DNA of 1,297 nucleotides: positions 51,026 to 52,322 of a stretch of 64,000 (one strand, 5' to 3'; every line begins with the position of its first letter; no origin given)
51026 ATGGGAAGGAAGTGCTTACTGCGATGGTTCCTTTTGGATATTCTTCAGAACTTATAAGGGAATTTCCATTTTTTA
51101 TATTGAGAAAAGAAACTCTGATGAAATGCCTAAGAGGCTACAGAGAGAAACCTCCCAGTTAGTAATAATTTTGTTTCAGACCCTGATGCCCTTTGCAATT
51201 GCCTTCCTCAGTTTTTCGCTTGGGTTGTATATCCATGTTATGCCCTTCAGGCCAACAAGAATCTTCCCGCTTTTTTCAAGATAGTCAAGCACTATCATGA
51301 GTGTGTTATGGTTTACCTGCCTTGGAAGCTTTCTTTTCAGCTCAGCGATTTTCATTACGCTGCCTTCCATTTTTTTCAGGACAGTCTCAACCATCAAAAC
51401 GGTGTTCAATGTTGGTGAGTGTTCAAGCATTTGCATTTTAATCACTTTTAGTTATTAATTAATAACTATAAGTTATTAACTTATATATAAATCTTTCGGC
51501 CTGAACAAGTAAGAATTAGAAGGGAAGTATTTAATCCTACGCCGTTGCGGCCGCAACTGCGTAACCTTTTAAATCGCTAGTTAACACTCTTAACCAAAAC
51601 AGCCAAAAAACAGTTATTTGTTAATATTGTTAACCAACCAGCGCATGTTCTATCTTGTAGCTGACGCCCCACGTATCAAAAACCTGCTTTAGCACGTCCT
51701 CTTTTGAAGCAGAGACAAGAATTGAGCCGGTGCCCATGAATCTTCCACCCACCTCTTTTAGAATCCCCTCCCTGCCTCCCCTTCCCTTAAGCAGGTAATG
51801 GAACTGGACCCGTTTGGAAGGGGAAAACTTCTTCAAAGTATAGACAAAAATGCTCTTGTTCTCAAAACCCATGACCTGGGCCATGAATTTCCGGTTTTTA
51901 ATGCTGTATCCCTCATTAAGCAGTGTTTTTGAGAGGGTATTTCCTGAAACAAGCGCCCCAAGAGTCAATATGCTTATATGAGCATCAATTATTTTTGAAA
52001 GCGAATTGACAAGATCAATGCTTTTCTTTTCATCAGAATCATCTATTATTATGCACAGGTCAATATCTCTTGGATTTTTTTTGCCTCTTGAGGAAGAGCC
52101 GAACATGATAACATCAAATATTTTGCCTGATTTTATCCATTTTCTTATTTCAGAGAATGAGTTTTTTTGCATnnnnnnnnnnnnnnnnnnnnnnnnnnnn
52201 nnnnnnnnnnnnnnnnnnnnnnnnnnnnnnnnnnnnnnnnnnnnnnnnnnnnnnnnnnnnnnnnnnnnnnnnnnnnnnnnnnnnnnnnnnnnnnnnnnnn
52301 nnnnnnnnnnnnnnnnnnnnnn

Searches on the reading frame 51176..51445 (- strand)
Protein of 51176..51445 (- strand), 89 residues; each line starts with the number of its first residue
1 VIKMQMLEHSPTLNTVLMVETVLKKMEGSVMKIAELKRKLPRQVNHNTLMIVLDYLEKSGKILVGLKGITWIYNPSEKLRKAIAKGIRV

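Call 12: search_protein_families(library=pfam, proteins=[window:51176-51445:-], max_evalue=0.01)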
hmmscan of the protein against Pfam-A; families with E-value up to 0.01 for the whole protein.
window:51176-51445:- (89 aa): 1 family
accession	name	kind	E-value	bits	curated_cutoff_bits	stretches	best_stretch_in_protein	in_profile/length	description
PF09106.17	SelB-wing_2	-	0.0033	17.9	22.3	1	31-63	17-49/57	Elongation factor SelB, winged helix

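Call 14: find_encoding_contigs(protein=window:51176-51445:-, flank=10000, max_places=10)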
Protein window:51176-51445:- (89 aa): no gene with exactly this product is on record in the collection.

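Call 15: find_encoding_contigs(protein=window:51176-51436:-, flank=10000, max_places=10)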
Protein window:51176-51436:- (86 aa): 2 contigs read that carry it; 2 places shown.
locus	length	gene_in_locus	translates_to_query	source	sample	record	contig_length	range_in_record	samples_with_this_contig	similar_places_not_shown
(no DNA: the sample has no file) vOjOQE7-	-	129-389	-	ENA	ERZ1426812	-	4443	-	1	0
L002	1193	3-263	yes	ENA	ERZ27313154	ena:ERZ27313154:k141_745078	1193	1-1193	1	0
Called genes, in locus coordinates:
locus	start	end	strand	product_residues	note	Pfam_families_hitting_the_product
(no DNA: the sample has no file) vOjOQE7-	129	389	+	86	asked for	-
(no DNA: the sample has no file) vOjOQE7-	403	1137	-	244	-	PF01936:NYN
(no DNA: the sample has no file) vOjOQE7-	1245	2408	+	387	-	PF12705:PDDEXK_1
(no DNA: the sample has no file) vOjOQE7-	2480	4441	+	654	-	?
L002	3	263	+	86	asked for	?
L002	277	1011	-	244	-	PF01936:NYN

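Call 66: search_protein_families(library=ncbifam, proteins=[window:51176-51436:-], max_evalue=0.1)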
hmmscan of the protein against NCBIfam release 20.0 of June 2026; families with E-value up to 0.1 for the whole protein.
window:51176-51436:- (86 aa): 2 families
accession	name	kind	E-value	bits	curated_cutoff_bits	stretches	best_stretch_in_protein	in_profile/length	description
NF003181.1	PRK04163.1-1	equivalog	0.00047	19.4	200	1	19-85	134-199/221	exosome complex RNA-binding protein Rrp4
NF008429.0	PRK11267.1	equivalog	0.021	14.9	216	1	36-66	105-135/141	TonB system transport protein ExbD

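Call 105: search_protein_families(library=padloc, proteins=[window:51176-51436:-], max_evalue=0.01)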
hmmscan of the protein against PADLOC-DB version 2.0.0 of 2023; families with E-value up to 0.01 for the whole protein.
window:51176-51436:- (86 aa): 0 families

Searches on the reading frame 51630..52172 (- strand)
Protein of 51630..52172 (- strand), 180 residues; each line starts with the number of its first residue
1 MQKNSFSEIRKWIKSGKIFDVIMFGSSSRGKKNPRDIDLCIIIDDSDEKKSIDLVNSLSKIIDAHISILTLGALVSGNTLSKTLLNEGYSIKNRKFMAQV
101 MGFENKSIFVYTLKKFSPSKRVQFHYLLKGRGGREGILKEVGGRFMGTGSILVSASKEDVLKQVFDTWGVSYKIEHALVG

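Call 12: search_protein_families(library=pfam, proteins=[window:51630-52172:-], max_evalue=0.01)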
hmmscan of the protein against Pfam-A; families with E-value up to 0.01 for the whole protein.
window:51630-52172:- (180 aa): 3 families
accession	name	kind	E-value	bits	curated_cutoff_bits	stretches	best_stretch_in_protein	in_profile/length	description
PF18765.7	Polbeta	-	8.5e-07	29.5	26.9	1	13-94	7-90/93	Polymerase beta, Nucleotidyltransferase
PF01909.29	NTP_transf_2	-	2.4e-05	25.1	21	1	8-52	6-48/93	Nucleotidyltransferase domain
PF22014.2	DUF6932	-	0.00048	21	27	1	6-58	38-91/142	Family of unknown function (DUF6932)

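Call 16: find_encoding_contigs(protein=window:51630-52172:-, flank=10000, max_places=10)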
Protein window:51630-52172:- (180 aa): 2 contigs read that carry it; 2 places shown.
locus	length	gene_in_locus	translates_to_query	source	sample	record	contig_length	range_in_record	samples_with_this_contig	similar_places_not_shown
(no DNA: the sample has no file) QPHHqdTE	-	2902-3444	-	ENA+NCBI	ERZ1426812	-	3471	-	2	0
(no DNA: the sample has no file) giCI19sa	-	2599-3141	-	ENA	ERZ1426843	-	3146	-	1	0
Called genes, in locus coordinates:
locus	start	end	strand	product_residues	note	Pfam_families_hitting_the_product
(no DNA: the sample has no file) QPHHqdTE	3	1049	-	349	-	?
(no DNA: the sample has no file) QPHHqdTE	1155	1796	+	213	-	PF01936:NYN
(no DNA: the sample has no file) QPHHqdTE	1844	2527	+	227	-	PF00753:Lactamase_B, PF23023:Anti-Pycsar_Apyc1, PF13483:Lactamase_B_3 (weak), PF12706:Lactamase_B_2 (weak)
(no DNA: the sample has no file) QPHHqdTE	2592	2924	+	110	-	-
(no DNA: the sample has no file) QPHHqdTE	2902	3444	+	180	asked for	PF01909:NTP_transf_2 (faint), PF18765:Polbeta (weak)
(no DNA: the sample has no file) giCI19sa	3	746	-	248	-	?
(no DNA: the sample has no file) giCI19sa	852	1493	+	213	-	PF01936:NYN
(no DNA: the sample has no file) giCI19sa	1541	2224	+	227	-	PF00753:Lactamase_B, PF23023:Anti-Pycsar_Apyc1, PF13483:Lactamase_B_3 (weak), PF12706:Lactamase_B_2 (weak)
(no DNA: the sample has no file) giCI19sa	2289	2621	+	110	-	-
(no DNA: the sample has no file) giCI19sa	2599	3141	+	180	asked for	PF01909:NTP_transf_2 (faint), PF18765:Polbeta (weak)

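Call 40: find_homologous_proteins(query=window:51630-52172:-, max_evalue=0.001)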
Query window:51630-52172:- (180 aa): 73 proteins with E <= 0.001 among 180 candidates.
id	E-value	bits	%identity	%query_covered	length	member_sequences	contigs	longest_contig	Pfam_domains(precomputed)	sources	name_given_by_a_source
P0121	1.3e-110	385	100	100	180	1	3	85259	PF18765.8,PF01909.30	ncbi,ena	-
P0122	3.0e-88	312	82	99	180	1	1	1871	-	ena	-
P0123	9.2e-83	294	74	99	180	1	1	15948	PF18765.8,PF01909.30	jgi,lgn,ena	-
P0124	1.8e-66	241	62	99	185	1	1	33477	PF18765.8,PF01909.30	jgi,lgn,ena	-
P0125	1.2e-65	239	60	100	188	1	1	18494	-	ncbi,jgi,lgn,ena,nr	ncbi:MAG: nucleotidyltransferase domain-containing protein [Nanoarchaeota archaeon]|nr:nucleotidyltr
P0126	5.3e-65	237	63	99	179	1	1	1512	PF18765.8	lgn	-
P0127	7.2e-65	236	62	99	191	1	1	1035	PF18765.8,PF22014.3,PF01909.30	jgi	jgi:predicted nucleotidyltransferase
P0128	8.3e-65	236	61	99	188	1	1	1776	PF18765.8,PF22014.3,PF01909.30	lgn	-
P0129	1.0e-64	236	63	99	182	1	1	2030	PF18765.8,PF01909.30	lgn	-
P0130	1.4e-64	235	63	94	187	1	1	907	PF18765.8,PF22014.3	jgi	jgi:predicted nucleotidyltransferase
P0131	2.3e-64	235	61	100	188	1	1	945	PF18765.8,PF22014.3,PF01909.30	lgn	-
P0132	3.4e-64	234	61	100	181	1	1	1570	PF18765.8,PF01909.30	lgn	-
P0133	3.9e-64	234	60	96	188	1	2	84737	PF18765.8,PF01909.30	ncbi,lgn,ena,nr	ncbi:MAG: nucleotidyltransferase domain-containing protein [Nanoarchaeota archaeon]|nr:nucleotidyltr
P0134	5.6e-64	233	61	99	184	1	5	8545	PF18765.8,PF01909.30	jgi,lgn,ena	-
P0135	5.3e-63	230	60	96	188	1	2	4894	PF18765.8,PF22014.3,PF01909.30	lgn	-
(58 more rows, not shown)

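Call 44: search_solved_structures(query=A8, max_evalue=1, show_alignments=0)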
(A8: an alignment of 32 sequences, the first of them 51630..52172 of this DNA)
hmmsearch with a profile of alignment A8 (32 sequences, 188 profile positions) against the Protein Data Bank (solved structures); distinct sequences matched with E-value up to 1: 1.
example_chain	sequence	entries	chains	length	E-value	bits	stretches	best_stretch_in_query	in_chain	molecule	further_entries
9xbd_E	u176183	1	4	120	3.1e-05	26.9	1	3-69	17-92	Nucleotidyltransferase domain-containing protein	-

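Call 51: predict_structure(alignment_id=A8)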
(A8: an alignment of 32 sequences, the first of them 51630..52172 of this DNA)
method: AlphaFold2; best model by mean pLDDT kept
length: 180 residues; sequences in the alignment: 32
mean_pLDDT: 88.3   pTM: 0.67
mean pLDDT of the five models: 88.3, 87.8, 87.6, 87.3, 87.2
residues with pLDDT >= 90: 109; 70-90: 58; 50-70: 12; < 50: 1
segments of 3 or more residues with pLDDT < 50: none
pLDDT, mean of each block of 10 residues (from residue 1): 75 91 77 71 94 93 91 88 89 90 90 94 93 88 91 90 95 88
secondary structure, 60 per line:
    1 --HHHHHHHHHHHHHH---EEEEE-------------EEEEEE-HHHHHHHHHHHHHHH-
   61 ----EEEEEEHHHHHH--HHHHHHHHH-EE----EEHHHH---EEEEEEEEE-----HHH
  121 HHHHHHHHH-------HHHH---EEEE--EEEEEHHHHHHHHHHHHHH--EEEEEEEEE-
elements in order: H3-16 E20-24 E38-43 H45-59 E65-70 H71-76 H79-87 H97-100 E104-112 H118-129 H137-140 E144-147 E150-154 H155-168 E171-179

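Call 55: fold_search(model_id=the predicted structure, library=pdb)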
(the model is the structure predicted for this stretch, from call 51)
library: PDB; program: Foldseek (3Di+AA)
matches with E <= 10: 1075; with E <= 0.001: 6
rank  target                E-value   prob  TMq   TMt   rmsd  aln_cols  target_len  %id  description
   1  7aer_A                1.4e-04  1.00  0.39  0.55  13.6       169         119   16  Rebuilt and re-refined PDB entry 5yep: tri-AMPylated Shewanella oneidensis HEPN toxin in complex with MNT antitoxin (released 2020-12-30)
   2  7bxo_A                2.4e-04  1.00  0.37  0.51   3.4        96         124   23  Crystal structure of the toxin-antitoxin with AMP-PNP (released 2020-09-30)
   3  6m6u_A                3.3e-04  1.00  0.36  0.50   3.6        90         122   21  Crystal structure the toxin-antitoxin MntA-HpeT mutant-D39ED41E (released 2020-09-30)
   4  6m6w_F                4.8e-04  1.00  0.36  0.50   3.2        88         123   24  Crystal structure the toxin-antitoxin MntA-HpeT mutant-Y104A (released 2020-09-30)
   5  7ae9_E                4.8e-04  0.99  0.30  0.36  11.3       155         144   14  Crystal structure of mono-AMPylated HEPN(R46E) toxin in complex with MNT antitoxin (released 2020-12-30)
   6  8xeo_B                7.0e-04  1.00  0.40  0.66   3.1        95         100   15  Crystal structure of MNT antitoxin (released 2024-12-18)
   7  6m6v_A                1.2e-03  1.00  0.37  0.54  13.7       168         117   15  Crystal structure the toxin-antitoxin MntA-HepT (released 2020-09-30)
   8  7ae9_F                1.2e-03  0.99  0.32  0.40  11.2       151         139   13  Crystal structure of mono-AMPylated HEPN(R46E) toxin in complex with MNT antitoxin (released 2020-12-30)
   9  5yep_A                1.9e-03  1.00  0.38  0.53  11.6       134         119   16  Crystal structure of SO_3166-SO_3165 from Shewanella oneidensis (released 2018-03-28)
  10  8xeh_E                2.7e-03  1.00  0.41  0.65   2.9        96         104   16  Crystal structure of HEPN-MNT complex (released 2024-12-18)
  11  7ae9_G                3.4e-03  0.97  0.32  0.38  10.8       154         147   13  Crystal structure of mono-AMPylated HEPN(R46E) toxin in complex with MNT antitoxin (released 2020-12-30)
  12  2rff                  5.7e-03  0.99  0.31  0.45   5.0       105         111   14  Crystal structure of a putative nucleotidyltransferase (NP_343093.1) from Sulfolobus solfataricus at 1.40 A resolution (released 2007-10-16)
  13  8xeo_A                6.5e-03  1.00  0.36  0.59   3.7       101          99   16  Crystal structure of MNT antitoxin (released 2024-12-18)
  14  7ae9_H                9.4e-03  0.87  0.30  0.38  10.9       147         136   12  Crystal structure of mono-AMPylated HEPN(R46E) toxin in complex with MNT antitoxin (released 2020-12-30)
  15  6xz0                  2.0e-02  0.96  0.30  0.22   4.6        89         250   19  Crystal structure of spectinomycin adenyltransferase AAD(9) from Enterococcus faecialis with spectinomycin (released 2020-04-15)
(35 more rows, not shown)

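Call 66: search_protein_families(library=ncbifam, proteins=[window:51630-52172:-], max_evalue=0.1)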
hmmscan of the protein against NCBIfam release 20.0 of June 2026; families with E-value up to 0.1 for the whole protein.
window:51630-52172:- (180 aa): 2 families
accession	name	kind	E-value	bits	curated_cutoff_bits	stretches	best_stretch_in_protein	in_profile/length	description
NF047752.1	MntA_antitoxin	equivalog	1.6e-05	24.7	60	1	21-92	10-81/106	type VII toxin-antitoxin system MntA family adenylyltransferase antitoxin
NF045859.1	glide_P42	exception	0.0016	17.5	280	1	35-93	89-146/365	gliding machinery protein P42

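Call 105: search_protein_families(library=padloc, proteins=[window:51630-52172:-], max_evalue=0.01)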
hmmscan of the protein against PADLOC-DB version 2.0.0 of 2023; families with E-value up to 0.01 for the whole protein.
window:51630-52172:- (180 aa): 5 families
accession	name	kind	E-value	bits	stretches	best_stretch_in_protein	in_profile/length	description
PDLC04903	PDC-S09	-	2.1e-05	22.8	1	17-62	25-69/108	-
PDLC04904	PDC-S09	-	2.9e-05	22.2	1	7-74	14-83/104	-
PDLC04902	PDC-S09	-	4.7e-05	21.6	1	5-74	8-80/97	-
PDLC04787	PDC-S01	-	7e-05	19.9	1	7-125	172-287/412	-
PDLC04905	PDC-S09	-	0.0089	14.4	0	7-74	10-82/101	-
